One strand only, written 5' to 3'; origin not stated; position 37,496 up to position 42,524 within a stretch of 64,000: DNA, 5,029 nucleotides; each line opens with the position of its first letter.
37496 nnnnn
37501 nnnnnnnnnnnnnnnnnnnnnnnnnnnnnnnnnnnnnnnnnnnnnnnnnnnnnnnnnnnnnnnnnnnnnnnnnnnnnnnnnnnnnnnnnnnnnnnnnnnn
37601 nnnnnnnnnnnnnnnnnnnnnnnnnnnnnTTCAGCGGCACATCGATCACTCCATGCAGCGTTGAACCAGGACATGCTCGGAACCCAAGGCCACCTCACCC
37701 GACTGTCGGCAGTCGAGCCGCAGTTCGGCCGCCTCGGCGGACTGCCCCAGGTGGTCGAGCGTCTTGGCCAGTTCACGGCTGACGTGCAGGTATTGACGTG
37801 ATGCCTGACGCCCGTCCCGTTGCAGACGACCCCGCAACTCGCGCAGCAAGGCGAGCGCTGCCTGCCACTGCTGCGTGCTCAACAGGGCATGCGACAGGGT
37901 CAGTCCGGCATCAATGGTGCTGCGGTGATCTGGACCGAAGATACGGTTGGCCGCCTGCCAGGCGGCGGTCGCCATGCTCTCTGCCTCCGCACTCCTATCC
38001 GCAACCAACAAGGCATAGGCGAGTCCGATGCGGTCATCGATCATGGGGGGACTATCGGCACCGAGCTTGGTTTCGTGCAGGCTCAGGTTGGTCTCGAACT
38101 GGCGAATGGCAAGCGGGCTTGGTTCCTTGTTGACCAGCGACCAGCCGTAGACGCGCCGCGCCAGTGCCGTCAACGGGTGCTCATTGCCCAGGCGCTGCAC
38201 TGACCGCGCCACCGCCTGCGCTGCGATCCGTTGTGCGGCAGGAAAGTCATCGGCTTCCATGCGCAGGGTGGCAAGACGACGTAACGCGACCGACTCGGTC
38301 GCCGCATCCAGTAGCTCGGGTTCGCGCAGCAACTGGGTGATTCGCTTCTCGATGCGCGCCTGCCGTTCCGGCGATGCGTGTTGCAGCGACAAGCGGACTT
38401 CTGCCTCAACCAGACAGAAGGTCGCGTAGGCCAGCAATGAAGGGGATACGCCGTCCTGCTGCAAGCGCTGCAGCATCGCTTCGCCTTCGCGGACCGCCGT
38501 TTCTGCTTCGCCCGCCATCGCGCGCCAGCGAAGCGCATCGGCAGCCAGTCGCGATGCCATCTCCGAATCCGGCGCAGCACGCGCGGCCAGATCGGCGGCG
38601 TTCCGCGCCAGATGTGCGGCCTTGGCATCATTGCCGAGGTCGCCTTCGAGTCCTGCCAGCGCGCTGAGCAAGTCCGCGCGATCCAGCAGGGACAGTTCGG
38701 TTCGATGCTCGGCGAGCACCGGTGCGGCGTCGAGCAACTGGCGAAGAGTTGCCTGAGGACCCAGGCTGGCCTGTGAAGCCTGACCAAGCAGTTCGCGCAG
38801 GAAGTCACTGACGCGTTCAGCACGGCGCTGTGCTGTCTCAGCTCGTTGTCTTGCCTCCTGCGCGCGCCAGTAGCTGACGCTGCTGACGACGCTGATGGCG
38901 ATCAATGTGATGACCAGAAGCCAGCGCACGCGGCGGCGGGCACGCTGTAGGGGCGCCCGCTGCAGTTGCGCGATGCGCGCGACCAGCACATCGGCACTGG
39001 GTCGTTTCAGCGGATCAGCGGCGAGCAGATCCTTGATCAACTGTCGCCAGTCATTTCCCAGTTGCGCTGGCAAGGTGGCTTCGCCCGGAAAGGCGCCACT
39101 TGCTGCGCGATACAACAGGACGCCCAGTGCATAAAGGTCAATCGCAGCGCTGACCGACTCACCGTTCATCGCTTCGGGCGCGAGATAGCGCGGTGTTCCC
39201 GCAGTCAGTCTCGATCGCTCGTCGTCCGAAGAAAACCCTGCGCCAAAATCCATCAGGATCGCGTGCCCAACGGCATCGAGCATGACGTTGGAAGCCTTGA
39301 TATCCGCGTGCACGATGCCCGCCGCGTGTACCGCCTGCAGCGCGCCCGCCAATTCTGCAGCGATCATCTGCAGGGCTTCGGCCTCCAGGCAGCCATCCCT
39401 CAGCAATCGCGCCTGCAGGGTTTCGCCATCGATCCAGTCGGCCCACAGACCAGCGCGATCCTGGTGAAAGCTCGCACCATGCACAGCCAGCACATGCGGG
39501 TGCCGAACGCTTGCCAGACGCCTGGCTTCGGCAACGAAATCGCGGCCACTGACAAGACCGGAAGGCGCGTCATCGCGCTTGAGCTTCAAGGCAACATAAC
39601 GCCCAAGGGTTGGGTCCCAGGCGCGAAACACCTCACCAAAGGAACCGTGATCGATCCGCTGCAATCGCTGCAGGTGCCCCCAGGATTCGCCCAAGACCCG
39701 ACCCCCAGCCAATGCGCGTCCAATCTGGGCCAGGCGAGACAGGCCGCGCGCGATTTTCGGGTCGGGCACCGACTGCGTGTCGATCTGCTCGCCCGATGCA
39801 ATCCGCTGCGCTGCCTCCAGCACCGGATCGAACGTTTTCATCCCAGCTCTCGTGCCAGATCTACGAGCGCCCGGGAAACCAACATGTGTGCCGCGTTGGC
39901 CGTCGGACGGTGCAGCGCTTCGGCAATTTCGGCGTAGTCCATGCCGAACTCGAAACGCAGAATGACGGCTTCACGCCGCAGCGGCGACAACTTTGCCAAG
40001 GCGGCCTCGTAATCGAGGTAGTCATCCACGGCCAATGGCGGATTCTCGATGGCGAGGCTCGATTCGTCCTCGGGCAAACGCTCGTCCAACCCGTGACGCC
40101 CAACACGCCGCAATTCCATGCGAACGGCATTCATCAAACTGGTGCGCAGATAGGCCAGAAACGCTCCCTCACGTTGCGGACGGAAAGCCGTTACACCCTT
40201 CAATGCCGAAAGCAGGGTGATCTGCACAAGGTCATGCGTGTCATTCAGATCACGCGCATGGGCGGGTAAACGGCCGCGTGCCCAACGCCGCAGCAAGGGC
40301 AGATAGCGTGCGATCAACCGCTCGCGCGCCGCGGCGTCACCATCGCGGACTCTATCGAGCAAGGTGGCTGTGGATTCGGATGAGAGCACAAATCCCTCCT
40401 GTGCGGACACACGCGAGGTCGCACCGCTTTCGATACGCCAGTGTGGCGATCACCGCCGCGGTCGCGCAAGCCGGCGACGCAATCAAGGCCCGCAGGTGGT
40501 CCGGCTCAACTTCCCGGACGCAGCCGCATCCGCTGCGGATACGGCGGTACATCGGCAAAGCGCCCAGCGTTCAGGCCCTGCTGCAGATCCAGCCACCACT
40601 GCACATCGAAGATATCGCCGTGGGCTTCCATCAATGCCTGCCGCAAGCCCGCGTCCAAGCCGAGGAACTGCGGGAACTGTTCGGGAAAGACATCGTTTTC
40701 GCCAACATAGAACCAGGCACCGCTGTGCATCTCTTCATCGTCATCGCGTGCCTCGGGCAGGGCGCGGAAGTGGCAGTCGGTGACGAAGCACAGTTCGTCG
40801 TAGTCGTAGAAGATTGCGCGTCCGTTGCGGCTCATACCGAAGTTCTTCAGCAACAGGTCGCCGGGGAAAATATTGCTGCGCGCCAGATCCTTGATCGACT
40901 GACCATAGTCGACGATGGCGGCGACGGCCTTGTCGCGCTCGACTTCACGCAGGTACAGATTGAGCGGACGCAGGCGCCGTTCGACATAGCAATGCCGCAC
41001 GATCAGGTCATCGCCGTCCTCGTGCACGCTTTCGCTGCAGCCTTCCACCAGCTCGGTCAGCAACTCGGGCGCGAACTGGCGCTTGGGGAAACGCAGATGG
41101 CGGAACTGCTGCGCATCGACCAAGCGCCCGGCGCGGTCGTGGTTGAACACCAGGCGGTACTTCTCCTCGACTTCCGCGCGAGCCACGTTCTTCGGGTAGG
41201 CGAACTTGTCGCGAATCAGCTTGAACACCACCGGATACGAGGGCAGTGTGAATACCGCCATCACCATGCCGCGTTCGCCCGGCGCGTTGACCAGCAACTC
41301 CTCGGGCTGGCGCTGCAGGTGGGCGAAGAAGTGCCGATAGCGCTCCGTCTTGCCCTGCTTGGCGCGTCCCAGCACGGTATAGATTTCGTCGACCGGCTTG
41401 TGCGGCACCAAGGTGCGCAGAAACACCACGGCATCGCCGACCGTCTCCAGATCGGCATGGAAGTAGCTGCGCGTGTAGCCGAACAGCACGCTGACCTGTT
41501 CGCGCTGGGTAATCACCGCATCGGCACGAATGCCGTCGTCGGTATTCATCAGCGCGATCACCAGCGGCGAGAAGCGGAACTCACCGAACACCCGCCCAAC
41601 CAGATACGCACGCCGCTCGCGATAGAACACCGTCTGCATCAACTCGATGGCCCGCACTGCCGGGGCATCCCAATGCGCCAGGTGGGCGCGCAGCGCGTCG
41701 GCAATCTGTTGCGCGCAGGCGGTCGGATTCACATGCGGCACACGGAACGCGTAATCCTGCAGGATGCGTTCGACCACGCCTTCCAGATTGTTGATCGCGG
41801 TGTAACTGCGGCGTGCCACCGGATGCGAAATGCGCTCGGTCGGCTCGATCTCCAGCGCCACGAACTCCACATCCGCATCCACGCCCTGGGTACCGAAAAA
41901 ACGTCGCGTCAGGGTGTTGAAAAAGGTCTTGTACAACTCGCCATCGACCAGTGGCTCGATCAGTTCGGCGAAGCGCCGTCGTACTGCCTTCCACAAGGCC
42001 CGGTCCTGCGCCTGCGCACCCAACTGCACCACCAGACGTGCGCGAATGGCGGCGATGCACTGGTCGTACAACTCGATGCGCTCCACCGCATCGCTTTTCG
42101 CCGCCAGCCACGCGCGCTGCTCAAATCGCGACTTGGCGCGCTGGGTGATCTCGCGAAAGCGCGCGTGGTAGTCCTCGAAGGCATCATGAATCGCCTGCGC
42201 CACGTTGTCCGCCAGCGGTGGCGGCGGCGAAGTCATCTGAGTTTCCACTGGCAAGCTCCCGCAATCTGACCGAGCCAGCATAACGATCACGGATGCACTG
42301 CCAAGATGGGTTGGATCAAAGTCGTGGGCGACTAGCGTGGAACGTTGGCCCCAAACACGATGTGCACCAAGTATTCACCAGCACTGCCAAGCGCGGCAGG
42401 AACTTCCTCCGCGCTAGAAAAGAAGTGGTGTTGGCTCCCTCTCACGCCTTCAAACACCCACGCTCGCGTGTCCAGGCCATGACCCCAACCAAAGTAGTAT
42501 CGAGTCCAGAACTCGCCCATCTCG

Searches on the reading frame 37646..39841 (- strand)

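Call 4: search_protein_families(library=ncbifam, proteins=[window:37646-39841:-], max_evalue=1)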
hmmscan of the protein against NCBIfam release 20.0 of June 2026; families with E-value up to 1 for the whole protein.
window:37646-39841:- (731 aa): 23 families
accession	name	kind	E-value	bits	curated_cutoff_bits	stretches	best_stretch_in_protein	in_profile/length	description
NF033483.0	PknB_PASTA_kin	equivalog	5.1e-35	121.5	450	1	61-255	13-210/563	Stk1 family PASTA domain-containing Ser/Thr kinase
NF052427.1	StpK7MSMEG_1200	equivalog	3.5e-30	105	900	1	53-254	5-210/601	serine/threonine protein kinase StpK7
NF047741.1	antiphage_MADS6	equivalog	1.7e-26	92.9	460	2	134-298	277-465/612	methylation-associated defense system protein kinase MAD6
NF038150.1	lanthi_synth_IV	equivalog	2.7e-25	88.9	650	1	63-356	197-485/851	class IV lanthionine synthetase LanL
TIGR03903.1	TOMM_kin_cyc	equivalog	4.1e-21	74.6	705.75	1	81-245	4-181/1267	TOMM system kinase/cyclase fusion protein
NF009651.0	PRK13184.1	equivalog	4.6e-21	74.5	839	1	60-252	7-230/932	serine/threonine-protein kinase PknD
NF053615.1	SerThrKinAfsKStmc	equivalog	2.1e-15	56.5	1300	1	58-253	16-213/809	protein serine/threonine kinase AfsK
NF033442.0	BREX_PglW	equivalog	5.4e-15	54.2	990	1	100-252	553-709/1391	BREX system serine/threonine kinase PglW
NF040586.1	FxSxx_TPR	equivalog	4.6e-13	48.5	300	2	520-729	431-642/830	FxSxx-COOH system tetratricopeptide repeat protein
NF038151.1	lanthi_synth_III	equivalog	2.7e-11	42.6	575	1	156-246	337-422/833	class III lanthionine synthetase LanKC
TIGR03724.2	arch_bud32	equivalog_domain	1.5e-07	31.1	125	1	103-209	41-138/193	KEOPS complex kinase/ATPase Bud32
NF011463.0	PRK14879.1-4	equivalog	2.1e-07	30.6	188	1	128-208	91-166/237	Kae1-associated kinase Bud32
NF043056.1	T4SS_LegK1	equivalog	1.3e-06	27.3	550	1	169-243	203-280/516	Dot/Icm T4SS effector kinase LegK1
NF041408.1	XopAU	subfamily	1.6e-05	24.7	450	1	158-243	332-411/498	XopAU family type III secretion system effector serine/threonine kinase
NF007174.0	PRK09605.1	equivalog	1.6e-05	23.6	447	1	103-206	384-477/535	bifunctional N(6)-L-threonylcarbamoyladenine synthase/serine/threonine protein kinase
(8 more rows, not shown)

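Call 5: search_protein_families(library=pfam, proteins=[window:37646-39841:-], max_evalue=0.1)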
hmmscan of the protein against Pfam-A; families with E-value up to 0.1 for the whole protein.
window:37646-39841:- (731 aa): 10 families
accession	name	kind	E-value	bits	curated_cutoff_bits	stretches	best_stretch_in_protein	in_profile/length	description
PF00069.31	Pkinase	-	3.9e-34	118.7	31.7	1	59-283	3-254/263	Protein kinase domain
PF07714.23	PK_Tyr_Ser-Thr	-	2.2e-20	73.5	23.1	1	58-250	2-202/258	Protein tyrosine and serine/threonine kinase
PF13424.12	TPR_12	-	2e-06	28.3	30.1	2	518-569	4-55/77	Tetratricopeptide repeat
PF14531.12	Kinase-like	-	0.00017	21.4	25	1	140-258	130-256/289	Kinase-like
PF03109.22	ABC1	-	0.00038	20.1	22.9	1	133-204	146-216/244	ABC1 atypical kinase-like domain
PF13374.12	TPR_10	-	0.0006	20.2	27.5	0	607-640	8-41/42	Tetratricopeptide repeat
PF06293.20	Kdo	-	0.0046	16.9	21.3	0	153-199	116-166/207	Lipopolysaccharide kinase (Kdo/WaaP) family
PF24885.1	TPR_NPHP3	-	0.0085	15.9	100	0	517-559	141-183/239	Nephrocystin-3 TPR domain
PF01163.29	RIO1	-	0.025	14.7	22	1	140-208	91-157/187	RIO domain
PF17667.7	Pkinase_fungal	-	0.034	13.3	24.1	1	164-234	296-374/387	Fungal protein kinase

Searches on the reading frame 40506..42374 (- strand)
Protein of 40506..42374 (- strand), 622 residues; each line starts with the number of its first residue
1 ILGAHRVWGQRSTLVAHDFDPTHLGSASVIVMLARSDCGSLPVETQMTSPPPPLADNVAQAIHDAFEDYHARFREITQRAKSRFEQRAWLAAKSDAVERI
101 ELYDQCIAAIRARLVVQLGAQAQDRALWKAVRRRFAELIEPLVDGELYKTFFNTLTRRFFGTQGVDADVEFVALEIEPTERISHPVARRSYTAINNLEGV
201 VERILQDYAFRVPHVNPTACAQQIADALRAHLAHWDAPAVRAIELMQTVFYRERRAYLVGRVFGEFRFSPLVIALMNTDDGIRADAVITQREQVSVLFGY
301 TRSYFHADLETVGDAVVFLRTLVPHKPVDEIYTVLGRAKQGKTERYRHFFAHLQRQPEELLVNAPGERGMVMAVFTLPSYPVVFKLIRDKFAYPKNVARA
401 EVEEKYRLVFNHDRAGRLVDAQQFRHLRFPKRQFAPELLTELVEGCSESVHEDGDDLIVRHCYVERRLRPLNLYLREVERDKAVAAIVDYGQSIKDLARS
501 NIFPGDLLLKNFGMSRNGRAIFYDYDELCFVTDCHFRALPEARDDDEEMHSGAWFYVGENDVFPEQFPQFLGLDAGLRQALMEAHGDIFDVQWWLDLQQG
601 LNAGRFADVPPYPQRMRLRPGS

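Call 26: search_protein_families(library=pfam, proteins=[window:40506-42374:-], max_evalue=0.001)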
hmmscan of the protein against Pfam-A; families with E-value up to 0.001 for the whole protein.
window:40506-42374:- (622 aa): 3 families
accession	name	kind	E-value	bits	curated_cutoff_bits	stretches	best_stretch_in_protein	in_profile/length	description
PF06315.17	AceK_kinase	-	4.4e-109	364.4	29.3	1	361-614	3-256/256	Isocitrate dehydrogenase kinase/phosphatase (AceK) kinase domain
PF20423.3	AceK_regulatory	-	6e-99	331.5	25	1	59-355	1-300/302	Isocitrate dehydrogenase kinase/phosphatase (AceK), regulatory domain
PF05013.17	FGase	-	0.00041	21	28.9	1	33-160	75-200/219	N-formylglutamate amidohydrolase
